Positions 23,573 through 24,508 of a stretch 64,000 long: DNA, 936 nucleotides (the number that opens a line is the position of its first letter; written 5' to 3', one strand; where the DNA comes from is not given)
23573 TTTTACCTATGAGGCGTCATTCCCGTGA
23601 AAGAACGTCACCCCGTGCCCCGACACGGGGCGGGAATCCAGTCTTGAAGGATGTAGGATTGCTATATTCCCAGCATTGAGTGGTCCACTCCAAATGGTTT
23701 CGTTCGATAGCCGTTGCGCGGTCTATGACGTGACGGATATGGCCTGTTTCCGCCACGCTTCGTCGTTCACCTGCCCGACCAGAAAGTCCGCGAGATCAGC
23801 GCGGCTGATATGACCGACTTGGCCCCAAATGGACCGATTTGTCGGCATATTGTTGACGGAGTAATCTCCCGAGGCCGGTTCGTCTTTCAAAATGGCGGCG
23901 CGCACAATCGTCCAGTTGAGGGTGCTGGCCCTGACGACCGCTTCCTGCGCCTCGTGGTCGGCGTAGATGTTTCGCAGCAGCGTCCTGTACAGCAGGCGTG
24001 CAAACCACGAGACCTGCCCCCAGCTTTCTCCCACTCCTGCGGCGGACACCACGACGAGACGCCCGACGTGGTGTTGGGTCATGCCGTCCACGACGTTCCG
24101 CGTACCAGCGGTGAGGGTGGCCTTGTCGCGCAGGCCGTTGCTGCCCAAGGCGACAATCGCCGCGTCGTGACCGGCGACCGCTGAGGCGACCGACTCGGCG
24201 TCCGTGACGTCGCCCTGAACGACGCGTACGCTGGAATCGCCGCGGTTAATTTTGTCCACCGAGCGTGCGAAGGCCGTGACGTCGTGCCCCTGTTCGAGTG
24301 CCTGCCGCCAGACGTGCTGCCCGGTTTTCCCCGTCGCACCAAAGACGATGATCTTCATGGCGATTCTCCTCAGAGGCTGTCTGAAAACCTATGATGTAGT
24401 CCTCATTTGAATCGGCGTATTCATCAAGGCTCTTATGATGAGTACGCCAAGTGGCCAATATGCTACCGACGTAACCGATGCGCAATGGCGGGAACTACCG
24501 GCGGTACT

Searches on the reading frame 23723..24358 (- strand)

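Call 41: search_protein_families(library=pfam, proteins=[window:23723-24358:-], max_evalue=0.001)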
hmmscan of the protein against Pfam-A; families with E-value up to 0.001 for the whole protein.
window:23723-24358:- (211 aa): 7 families
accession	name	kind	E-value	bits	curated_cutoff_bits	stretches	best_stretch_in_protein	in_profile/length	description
PF13460.12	NAD_binding_10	-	1.1e-48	166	27.2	1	7-199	1-183/184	NAD(P)H-binding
PF05368.20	NmrA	-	1.3e-11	45.1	27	1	2-82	4-90/298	NmrA-like family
PF01370.27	Epimerase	-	2.5e-10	40.6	20.9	1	3-108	1-117/240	NAD dependent epimerase/dehydratase family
PF04321.23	RmlD_sub_bind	-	4.6e-06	26.4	27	1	1-69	1-56/287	RmlD substrate binding domain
PF01073.25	3Beta_HSD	-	5.9e-06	26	22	1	4-109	1-119/280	3-beta hydroxysteroid dehydrogenase/isomerase family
PF02254.24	TrkA_N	-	4.9e-05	24.1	23.8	1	3-84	1-83/116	TrkA-N domain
PF16363.11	GDP_Man_Dehyd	-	0.00094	19.2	27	0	5-66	2-76/332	GDP-mannose 4,6 dehydratase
